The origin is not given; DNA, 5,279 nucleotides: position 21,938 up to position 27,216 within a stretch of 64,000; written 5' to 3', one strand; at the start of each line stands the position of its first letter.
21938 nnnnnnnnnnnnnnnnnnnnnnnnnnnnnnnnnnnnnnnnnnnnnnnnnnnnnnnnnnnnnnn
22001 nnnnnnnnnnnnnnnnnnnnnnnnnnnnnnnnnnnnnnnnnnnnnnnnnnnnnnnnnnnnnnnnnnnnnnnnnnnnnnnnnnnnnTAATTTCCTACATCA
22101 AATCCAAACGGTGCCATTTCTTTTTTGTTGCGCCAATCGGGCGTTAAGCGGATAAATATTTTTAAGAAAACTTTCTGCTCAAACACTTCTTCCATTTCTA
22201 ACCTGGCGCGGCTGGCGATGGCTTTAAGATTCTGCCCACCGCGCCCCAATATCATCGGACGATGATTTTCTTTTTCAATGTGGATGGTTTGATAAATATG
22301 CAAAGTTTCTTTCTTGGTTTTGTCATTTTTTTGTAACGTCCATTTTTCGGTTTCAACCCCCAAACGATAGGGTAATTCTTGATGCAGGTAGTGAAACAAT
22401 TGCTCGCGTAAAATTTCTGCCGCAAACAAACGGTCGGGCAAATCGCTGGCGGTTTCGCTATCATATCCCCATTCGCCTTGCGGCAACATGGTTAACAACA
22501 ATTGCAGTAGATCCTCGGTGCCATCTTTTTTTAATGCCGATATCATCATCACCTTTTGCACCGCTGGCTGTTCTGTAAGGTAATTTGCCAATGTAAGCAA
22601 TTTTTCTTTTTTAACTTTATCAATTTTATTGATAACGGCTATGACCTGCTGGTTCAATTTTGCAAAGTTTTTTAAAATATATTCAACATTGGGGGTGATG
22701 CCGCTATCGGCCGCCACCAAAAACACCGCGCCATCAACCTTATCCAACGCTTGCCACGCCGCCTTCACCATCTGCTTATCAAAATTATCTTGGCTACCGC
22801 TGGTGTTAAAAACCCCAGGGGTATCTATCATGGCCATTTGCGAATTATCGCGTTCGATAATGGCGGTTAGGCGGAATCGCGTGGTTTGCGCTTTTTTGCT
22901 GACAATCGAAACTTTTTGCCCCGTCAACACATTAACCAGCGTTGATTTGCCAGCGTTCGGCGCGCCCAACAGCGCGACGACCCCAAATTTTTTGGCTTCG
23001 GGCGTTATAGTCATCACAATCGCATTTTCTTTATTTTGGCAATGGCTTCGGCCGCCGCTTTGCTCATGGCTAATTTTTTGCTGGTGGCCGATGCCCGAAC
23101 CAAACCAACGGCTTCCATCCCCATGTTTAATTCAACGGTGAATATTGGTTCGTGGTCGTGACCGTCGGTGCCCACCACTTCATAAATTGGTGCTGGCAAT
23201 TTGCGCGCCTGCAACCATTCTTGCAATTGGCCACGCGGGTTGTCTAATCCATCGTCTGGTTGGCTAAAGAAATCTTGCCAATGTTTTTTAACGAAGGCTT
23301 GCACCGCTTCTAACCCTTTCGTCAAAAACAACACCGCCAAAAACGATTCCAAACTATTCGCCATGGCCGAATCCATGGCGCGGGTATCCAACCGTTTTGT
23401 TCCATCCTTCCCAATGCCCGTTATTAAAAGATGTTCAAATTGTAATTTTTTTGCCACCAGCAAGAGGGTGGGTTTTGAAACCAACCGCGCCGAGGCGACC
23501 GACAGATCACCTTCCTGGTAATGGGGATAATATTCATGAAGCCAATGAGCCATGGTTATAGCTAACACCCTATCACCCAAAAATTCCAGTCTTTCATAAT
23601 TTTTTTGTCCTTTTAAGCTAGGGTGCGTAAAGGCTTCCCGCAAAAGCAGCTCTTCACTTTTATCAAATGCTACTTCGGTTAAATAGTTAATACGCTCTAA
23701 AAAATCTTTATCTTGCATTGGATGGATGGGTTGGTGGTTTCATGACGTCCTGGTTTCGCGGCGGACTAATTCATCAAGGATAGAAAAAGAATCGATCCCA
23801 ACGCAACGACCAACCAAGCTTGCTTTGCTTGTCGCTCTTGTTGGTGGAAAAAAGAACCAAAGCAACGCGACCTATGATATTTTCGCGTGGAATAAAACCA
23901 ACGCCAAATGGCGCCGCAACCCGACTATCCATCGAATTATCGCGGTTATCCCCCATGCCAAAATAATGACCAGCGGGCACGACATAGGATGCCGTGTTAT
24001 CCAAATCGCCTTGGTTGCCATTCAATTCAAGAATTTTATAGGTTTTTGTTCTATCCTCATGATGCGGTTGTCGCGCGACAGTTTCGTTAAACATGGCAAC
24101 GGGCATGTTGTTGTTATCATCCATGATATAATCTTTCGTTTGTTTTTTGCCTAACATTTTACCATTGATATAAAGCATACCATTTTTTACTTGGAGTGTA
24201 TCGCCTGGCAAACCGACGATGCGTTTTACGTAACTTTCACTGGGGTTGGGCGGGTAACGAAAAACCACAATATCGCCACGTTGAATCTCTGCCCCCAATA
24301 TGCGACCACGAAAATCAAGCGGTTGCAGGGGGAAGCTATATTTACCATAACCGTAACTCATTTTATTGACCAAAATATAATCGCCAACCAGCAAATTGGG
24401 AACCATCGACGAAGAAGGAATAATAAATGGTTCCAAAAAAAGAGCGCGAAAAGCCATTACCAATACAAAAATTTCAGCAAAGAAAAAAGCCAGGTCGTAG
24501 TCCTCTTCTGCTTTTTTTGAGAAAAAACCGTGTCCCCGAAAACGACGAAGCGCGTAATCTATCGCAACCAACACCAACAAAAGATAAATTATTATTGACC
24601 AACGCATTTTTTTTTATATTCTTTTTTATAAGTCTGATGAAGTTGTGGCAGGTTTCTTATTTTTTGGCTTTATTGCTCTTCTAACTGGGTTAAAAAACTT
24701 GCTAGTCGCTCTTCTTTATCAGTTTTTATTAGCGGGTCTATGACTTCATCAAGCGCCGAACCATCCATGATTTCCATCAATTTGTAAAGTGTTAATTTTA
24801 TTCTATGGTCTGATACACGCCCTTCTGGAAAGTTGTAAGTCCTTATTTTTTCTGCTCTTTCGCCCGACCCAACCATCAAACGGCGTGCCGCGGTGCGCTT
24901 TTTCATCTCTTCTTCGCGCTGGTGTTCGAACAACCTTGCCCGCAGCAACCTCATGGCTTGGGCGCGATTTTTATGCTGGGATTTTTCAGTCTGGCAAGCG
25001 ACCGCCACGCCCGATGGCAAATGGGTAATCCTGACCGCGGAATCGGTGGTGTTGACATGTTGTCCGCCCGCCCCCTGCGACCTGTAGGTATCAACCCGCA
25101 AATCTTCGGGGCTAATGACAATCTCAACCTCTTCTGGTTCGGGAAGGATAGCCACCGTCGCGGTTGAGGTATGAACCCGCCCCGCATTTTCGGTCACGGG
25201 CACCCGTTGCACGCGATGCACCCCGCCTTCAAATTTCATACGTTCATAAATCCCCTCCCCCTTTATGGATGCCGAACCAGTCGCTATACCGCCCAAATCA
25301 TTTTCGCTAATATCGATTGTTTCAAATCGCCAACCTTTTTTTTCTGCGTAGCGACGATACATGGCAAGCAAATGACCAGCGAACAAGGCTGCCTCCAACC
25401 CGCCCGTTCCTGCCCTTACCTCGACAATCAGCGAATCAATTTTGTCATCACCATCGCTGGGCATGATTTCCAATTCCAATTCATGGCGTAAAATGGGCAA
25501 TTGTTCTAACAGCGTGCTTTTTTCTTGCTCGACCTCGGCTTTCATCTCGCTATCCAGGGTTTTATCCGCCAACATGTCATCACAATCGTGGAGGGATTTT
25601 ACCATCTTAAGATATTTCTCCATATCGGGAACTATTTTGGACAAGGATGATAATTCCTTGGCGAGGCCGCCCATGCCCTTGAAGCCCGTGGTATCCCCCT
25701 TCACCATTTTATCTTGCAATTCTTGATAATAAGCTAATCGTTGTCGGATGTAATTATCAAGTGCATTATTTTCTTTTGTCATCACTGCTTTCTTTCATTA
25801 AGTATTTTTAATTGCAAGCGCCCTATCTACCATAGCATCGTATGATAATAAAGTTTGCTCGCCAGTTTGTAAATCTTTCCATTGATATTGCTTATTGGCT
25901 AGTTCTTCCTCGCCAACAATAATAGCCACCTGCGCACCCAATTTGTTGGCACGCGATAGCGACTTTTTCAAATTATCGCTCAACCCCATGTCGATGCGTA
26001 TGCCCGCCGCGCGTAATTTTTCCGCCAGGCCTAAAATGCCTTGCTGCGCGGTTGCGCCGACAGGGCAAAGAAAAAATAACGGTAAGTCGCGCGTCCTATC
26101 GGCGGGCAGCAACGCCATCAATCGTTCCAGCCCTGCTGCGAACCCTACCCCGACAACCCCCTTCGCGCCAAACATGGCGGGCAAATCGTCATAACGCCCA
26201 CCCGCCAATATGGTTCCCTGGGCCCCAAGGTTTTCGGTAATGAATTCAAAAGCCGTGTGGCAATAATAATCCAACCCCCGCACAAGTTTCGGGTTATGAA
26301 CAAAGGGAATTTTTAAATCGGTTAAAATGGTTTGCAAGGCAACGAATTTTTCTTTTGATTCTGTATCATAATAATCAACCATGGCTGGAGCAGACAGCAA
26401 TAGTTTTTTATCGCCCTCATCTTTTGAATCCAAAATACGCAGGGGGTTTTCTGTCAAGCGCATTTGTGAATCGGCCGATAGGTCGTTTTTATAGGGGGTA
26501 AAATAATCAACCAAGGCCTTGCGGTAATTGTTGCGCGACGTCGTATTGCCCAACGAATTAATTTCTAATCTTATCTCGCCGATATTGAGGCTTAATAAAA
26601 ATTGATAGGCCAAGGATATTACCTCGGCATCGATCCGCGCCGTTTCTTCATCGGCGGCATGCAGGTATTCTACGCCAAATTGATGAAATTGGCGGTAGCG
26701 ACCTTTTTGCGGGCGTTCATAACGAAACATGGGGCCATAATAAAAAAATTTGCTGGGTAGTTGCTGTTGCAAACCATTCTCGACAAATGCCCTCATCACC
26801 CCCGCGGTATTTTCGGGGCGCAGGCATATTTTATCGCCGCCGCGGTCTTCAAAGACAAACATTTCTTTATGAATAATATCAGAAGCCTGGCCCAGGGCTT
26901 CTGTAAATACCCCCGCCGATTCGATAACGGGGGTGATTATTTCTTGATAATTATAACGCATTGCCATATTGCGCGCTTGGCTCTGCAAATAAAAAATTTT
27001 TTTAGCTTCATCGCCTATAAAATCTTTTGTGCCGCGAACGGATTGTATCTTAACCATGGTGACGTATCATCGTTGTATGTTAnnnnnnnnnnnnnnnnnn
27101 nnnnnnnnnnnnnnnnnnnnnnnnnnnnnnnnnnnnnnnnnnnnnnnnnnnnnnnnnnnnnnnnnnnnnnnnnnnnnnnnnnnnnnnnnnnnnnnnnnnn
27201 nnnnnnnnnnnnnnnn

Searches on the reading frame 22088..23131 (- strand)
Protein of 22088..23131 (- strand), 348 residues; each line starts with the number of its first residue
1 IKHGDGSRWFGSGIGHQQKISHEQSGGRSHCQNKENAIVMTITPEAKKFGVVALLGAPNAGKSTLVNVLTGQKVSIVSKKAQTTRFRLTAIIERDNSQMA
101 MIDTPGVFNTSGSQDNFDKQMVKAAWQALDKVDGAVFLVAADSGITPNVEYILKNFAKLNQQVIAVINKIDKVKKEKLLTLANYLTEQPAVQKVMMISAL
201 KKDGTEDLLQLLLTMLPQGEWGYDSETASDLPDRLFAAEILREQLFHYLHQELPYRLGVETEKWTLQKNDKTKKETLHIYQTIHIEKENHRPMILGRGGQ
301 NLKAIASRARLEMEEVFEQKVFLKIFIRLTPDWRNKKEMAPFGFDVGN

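Call 21: search_protein_families(library=ncbifam, proteins=[window:22088-23131:-], max_evalue=0.00001)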
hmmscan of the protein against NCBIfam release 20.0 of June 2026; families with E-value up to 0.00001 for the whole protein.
window:22088-23131:- (348 aa): 26 families (the best 25 are shown)
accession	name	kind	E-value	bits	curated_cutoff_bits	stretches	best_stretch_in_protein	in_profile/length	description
NF000908.1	PRK00089.1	equivalog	2.3e-92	309.4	237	1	48-339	2-285/291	GTPase Era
TIGR00436.1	era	equivalog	1e-62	212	116.25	1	51-328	2-270/270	GTPase Era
TIGR03594.1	GTPase_EngA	equivalog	7.4e-33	114.2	306.7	1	51-220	2-164/432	ribosome biogenesis GTPase Der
TIGR00231.1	small_GTP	domain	5.3e-24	84.8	42.5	1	51-212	5-162/164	GTP-binding protein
NF003661.0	PRK05291.1-3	equivalog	1.3e-21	77.5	380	1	51-214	218-368/448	tRNA uridine-5-carboxymethylaminomethyl(34) synthesis GTPase MnmE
TIGR03918.1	GTP_HydF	equivalog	2.5e-21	76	325.55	1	51-219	9-170/392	[FeFe] hydrogenase H-cluster maturation GTPase HydF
NF002828.0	PRK03003.1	equivalog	1.7e-20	73.1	631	1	27-220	18-204/477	ribosome biogenesis GTPase Der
NF007071.0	PRK09518.1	equivalog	4.3e-19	68.5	953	1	43-219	265-434/706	bifunctional cytidylate kinase/GTPase Der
NF008956.1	PRK12299.1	equivalog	3.8e-15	55.7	300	1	30-216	139-325/327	GTPase ObgE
TIGR03598.1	GTPase_YsxC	equivalog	3.9e-15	56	124.45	1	51-211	20-184/186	ribosome biogenesis GTP-binding protein YihA/YsxC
TIGR00450.1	mnmE_trmE_thdF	equivalog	4.9e-15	55.5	252.6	1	51-207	211-358/446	tRNA uridine-5-carboxymethylaminomethyl(34) synthesis GTPase MnmE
TIGR02729.1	Obg_CgtA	equivalog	3e-14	52.8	280.25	1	31-215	139-327/329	Obg family GTPase CgtA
TIGR03596.1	GTPase_YlqF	equivalog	3.4e-12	46.3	208.2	1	52-111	121-177/276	ribosome biogenesis GTPase YlqF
TIGR00437.1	feoB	equivalog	4e-12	45.6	315.65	1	56-298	1-223/594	ferrous iron transport protein B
TIGR03156.1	GTP_HflX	equivalog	5.8e-12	45.2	216.75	1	47-214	187-349/351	GTPase HflX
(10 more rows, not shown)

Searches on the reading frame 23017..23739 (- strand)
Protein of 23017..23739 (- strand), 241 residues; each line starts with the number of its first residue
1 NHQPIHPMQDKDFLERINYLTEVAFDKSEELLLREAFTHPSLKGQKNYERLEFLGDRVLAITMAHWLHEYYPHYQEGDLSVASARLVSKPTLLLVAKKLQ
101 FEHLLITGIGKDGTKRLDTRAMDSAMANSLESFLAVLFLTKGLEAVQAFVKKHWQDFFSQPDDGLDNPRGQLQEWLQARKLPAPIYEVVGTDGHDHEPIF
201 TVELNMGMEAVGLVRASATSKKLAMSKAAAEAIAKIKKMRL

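Call 21: search_protein_families(library=ncbifam, proteins=[window:23017-23739:-], max_evalue=0.00001)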
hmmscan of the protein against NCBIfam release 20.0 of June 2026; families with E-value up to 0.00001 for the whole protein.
window:23017-23739:- (241 aa): 2 families
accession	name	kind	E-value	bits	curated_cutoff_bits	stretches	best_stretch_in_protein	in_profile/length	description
TIGR02191.1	RNaseIII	equivalog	2.4e-50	171.1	166.25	1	23-236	5-219/219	ribonuclease III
TIGR04238.1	seadorna_dsRNA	equivalog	4.5e-09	36.4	125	1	167-238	1-69/201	seadornavirus double-stranded RNA-binding protein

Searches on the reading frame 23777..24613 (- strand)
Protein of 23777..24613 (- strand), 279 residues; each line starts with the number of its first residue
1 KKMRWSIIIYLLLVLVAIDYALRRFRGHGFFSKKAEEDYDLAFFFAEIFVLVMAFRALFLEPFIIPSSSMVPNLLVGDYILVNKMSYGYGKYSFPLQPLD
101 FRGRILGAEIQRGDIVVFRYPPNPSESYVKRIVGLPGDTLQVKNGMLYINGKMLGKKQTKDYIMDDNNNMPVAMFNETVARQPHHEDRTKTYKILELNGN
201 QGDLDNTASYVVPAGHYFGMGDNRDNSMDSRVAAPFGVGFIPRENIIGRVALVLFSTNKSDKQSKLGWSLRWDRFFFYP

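Call 21: search_protein_families(library=ncbifam, proteins=[window:23777-24613:-], max_evalue=0.00001)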
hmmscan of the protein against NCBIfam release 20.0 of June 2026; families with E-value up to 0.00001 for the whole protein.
window:23777-24613:- (279 aa): 3 families
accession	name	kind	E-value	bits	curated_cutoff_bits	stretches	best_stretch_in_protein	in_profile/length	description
TIGR02227.1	sigpep_I_bact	equivalog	6e-47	159.5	47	1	44-257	4-161/162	signal peptidase I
NF008114.0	PRK10861.1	equivalog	9.2e-40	136.9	277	2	48-190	70-208/324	signal peptidase I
TIGR02771.1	TraF_Ti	equivalog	3.8e-09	36.3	100.25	0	127-179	83-132/171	conjugative transfer signal peptidase TraF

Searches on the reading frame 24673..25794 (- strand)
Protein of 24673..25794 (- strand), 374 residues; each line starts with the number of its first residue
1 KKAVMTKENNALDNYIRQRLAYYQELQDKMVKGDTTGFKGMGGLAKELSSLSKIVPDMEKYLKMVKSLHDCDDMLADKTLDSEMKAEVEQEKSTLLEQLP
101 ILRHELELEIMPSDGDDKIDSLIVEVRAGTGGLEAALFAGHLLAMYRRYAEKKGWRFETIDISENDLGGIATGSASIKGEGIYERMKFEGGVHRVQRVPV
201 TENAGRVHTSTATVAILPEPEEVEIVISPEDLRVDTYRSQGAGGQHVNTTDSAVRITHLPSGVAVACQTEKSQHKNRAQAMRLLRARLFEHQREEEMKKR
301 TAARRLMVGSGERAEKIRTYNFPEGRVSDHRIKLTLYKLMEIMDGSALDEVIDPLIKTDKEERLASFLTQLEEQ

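Call 21: search_protein_families(library=ncbifam, proteins=[window:24673-25794:-], max_evalue=0.00001)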
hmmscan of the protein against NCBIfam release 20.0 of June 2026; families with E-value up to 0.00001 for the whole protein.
window:24673-25794:- (374 aa): 5 families
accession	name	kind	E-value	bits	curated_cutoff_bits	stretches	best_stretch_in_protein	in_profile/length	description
NF001859.2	PRK00591.1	equivalog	1.1e-133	445.6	400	1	21-364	6-347/347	peptide chain release factor 1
TIGR00019.1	prfA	equivalog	2.3e-130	434.7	423.25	1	24-367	22-358/361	peptide chain release factor 1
TIGR00020.2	prfB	exception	2e-77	260.6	370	1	45-354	47-350/353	peptide chain release factor 2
TIGR03072.1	release_prfH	equivalog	3.4e-27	95.3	166.65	1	125-320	4-195/200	peptide chain release factor H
NF006718.0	PRK09256.1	equivalog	1.4e-09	37.8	100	1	224-257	9-42/140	alternative ribosome rescue aminoacyl-tRNA hydrolase ArfB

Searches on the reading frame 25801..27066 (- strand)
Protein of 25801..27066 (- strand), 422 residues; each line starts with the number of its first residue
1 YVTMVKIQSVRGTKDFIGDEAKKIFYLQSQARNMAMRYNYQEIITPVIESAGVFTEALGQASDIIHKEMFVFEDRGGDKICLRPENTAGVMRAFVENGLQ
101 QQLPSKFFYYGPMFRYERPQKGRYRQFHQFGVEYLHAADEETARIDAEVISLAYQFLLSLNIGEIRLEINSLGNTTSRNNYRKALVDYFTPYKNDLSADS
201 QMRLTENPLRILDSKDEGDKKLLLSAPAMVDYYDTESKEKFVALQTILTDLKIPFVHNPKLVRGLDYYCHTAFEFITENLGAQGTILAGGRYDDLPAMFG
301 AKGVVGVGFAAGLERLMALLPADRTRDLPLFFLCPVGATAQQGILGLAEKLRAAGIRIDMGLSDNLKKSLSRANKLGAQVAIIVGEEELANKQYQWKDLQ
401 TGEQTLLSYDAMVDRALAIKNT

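Call 21: search_protein_families(library=ncbifam, proteins=[window:25801-27066:-], max_evalue=0.00001)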
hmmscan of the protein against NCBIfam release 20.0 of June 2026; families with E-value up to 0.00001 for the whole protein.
window:25801-27066:- (422 aa): 23 families
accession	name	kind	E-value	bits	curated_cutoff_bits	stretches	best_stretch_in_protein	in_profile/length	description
TIGR00442.1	hisS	equivalog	6.4e-135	450.2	286.75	1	8-407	1-404/406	histidine--tRNA ligase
TIGR00443.1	hisZ_biosyn_reg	equivalog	3.7e-44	151.1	271.65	1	15-320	2-312/314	ATP phosphoribosyltransferase regulatory subunit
NF009085.0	PRK12420.1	equivalog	4.9e-37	128.3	540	2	243-410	248-420/426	histidine--tRNA ligase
NF008940.0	PRK12292.2-3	equivalog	4.8e-31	107.9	450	1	9-369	5-375/404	ATP phosphoribosyltransferase regulatory subunit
NF008953.0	PRK12295.1-6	equivalog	2.1e-30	106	384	2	37-169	25-148/384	ATP phosphoribosyltransferase regulatory subunit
NF008942.0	PRK12292.2-5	equivalog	6.3e-30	104.1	643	2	4-170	6-167/434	ATP phosphoribosyltransferase regulatory subunit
NF008941.0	PRK12292.2-4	equivalog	8.7e-28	97.3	447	1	12-386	12-387/393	ATP phosphoribosyltransferase regulatory subunit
NF008936.0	PRK12292.1-3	equivalog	6.1e-21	74.7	492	1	11-170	9-162/406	ATP phosphoribosyltransferase regulatory subunit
NF008945.0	PRK12292.3-3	equivalog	3.5e-19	69.2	409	2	12-169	5-150/368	ATP phosphoribosyltransferase regulatory subunit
NF008948.0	PRK12295.1-1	equivalog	2.3e-18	66.4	622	2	44-152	26-124/376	ATP phosphoribosyltransferase regulatory subunit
NF008951.0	PRK12295.1-4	equivalog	9.5e-18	64.2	364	1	39-168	21-139/374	ATP phosphoribosyltransferase regulatory subunit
NF008949.0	PRK12295.1-2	equivalog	5.7e-17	62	420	1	46-155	30-131/379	ATP phosphoribosyltransferase regulatory subunit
NF008950.0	PRK12295.1-3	equivalog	1.5e-16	60.8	492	1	39-176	28-155/387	ATP phosphoribosyltransferase regulatory subunit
NF008938.0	PRK12292.1-6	equivalog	4.6e-16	58.7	833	1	6-320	5-324/420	ATP phosphoribosyltransferase regulatory subunit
NF008939.0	PRK12292.2-1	equivalog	1.9e-13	50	335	1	7-322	3-324/391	ATP phosphoribosyltransferase regulatory subunit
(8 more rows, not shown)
